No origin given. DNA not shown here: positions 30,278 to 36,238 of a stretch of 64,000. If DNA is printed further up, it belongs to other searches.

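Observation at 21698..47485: Type IV pilus-like operon in a high-GC monoderm: five consecutive pilin-like genes (114 to 5,686 aa) feeding into pilB-pilT-pilC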

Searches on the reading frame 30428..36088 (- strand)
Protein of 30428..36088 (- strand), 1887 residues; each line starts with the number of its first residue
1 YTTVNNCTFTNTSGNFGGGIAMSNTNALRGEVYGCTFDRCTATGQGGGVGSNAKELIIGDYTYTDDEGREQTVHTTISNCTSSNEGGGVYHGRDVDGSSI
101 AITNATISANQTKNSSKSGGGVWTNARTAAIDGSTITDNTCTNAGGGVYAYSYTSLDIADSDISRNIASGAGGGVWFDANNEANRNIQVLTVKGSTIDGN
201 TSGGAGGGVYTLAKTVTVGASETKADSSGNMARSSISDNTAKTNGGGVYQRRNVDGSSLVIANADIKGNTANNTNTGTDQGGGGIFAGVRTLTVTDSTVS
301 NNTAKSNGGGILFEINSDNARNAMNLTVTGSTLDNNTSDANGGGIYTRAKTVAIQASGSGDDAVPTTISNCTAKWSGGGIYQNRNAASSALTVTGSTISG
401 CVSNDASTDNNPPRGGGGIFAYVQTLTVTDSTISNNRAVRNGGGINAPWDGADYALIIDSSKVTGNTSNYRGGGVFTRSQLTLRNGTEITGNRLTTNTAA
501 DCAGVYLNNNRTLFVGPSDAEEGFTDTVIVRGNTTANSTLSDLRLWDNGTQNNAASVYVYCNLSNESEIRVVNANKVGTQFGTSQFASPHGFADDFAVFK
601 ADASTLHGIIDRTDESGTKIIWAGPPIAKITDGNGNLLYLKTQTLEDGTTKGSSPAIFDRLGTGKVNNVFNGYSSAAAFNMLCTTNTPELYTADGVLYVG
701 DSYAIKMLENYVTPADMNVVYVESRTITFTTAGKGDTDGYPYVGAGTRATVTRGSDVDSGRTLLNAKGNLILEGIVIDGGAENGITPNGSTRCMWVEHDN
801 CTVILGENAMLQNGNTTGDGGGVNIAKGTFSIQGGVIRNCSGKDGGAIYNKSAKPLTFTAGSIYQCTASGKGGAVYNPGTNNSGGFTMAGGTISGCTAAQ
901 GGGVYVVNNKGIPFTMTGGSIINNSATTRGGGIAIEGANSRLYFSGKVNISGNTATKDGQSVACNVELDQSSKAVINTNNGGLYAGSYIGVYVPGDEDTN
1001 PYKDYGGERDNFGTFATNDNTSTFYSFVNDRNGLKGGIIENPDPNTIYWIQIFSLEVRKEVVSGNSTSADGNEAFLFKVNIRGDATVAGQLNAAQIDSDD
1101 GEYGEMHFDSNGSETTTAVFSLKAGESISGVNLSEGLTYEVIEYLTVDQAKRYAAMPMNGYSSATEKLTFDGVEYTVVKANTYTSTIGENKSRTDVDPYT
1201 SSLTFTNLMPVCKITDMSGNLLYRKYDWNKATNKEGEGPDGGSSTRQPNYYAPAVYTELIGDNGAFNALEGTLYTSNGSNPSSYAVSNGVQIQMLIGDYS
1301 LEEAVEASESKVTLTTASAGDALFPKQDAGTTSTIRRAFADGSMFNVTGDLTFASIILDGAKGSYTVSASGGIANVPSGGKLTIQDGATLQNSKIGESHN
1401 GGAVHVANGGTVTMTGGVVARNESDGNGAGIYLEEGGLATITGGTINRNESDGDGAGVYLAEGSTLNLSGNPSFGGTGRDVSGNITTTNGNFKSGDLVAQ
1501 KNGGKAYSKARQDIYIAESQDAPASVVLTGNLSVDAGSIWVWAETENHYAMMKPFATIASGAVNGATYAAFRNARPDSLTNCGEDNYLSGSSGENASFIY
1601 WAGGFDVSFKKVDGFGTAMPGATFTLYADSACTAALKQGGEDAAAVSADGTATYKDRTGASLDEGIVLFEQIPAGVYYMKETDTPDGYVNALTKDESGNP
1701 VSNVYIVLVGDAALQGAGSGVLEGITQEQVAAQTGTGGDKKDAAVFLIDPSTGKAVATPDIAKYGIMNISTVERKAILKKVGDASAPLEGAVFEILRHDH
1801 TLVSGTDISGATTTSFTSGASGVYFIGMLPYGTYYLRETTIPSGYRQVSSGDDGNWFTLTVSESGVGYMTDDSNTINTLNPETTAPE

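Call 7: search_protein_families(library=pfam, proteins=[window:30428-36088:-], max_evalue=0.01)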
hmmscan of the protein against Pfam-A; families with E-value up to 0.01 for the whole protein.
window:30428-36088:- (1887 aa): 2 families
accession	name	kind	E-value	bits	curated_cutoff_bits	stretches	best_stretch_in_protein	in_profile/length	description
PF17802.7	SpaA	-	1.3e-23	83.4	23.1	2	1777-1848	4-67/91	Prealbumin-like fold domain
PF24547.1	DUF7601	-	4.7e-07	30.8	27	1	1054-1158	2-91/116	Domain of unknown function (DUF7601)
